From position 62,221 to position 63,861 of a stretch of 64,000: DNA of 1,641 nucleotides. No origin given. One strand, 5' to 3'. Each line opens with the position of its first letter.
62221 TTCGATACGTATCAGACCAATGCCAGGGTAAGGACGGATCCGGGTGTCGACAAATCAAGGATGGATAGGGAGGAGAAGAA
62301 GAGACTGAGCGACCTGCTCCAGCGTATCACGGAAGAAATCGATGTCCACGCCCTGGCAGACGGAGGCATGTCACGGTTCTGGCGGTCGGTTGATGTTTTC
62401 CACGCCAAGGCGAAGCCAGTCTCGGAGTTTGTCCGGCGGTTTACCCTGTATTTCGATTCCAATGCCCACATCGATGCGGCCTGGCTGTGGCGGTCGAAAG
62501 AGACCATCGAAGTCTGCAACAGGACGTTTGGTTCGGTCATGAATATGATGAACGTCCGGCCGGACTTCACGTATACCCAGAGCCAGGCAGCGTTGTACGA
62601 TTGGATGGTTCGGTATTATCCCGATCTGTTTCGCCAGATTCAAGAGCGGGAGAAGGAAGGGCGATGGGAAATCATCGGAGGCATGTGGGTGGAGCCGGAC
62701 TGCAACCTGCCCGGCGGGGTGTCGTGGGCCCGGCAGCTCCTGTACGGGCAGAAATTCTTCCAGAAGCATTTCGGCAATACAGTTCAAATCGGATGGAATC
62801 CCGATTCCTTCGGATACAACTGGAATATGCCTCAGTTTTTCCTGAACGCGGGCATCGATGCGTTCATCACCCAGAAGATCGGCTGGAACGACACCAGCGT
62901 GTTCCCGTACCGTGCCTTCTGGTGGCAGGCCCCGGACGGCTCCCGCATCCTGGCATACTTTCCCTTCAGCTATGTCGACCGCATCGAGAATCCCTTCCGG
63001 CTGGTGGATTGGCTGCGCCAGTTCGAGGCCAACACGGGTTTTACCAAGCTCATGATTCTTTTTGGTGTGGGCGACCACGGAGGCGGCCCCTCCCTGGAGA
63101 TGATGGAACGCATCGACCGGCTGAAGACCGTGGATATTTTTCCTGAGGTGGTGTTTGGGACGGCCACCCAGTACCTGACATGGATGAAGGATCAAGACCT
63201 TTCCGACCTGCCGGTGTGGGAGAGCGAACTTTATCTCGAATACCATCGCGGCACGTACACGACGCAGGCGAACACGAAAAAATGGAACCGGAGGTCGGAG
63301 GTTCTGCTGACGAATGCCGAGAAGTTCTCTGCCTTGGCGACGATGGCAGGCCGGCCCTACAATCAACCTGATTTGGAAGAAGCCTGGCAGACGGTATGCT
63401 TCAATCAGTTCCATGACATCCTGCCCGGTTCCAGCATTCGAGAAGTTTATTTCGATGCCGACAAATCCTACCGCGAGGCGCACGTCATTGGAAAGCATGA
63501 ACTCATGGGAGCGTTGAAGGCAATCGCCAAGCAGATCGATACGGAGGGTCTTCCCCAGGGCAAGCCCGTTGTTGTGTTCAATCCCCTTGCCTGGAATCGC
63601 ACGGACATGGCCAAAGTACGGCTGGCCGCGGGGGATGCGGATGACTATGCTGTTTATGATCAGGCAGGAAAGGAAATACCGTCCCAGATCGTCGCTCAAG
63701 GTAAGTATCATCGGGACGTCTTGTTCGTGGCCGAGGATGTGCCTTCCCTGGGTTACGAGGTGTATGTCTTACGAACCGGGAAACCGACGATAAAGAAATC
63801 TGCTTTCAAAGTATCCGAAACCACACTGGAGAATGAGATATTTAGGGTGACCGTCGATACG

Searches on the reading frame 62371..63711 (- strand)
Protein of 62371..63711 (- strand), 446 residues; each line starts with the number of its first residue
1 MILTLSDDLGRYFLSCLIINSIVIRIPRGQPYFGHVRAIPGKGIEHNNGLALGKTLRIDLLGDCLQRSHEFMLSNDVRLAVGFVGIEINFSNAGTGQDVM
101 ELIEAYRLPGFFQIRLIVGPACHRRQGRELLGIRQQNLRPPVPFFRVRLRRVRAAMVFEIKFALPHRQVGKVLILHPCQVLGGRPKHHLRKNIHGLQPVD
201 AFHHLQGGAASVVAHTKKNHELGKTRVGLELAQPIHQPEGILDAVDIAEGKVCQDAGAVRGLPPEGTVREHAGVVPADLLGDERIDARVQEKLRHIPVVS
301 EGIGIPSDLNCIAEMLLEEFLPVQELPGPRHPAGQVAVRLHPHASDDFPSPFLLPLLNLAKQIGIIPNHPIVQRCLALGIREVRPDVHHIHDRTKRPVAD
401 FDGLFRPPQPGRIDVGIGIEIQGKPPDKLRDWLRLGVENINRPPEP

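Call 10: search_protein_families(library=pfam, proteins=[window:62371-63711:-], max_evalue=0.00001)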
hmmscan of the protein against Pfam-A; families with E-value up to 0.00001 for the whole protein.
window:62371-63711:- (446 aa): 0 families

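Call 55: find_encoding_contigs(protein=window:62371-63711:-, flank=10000, max_places=4)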
Protein window:62371-63711:- (446 aa): no gene with exactly this product is on record in the collection.
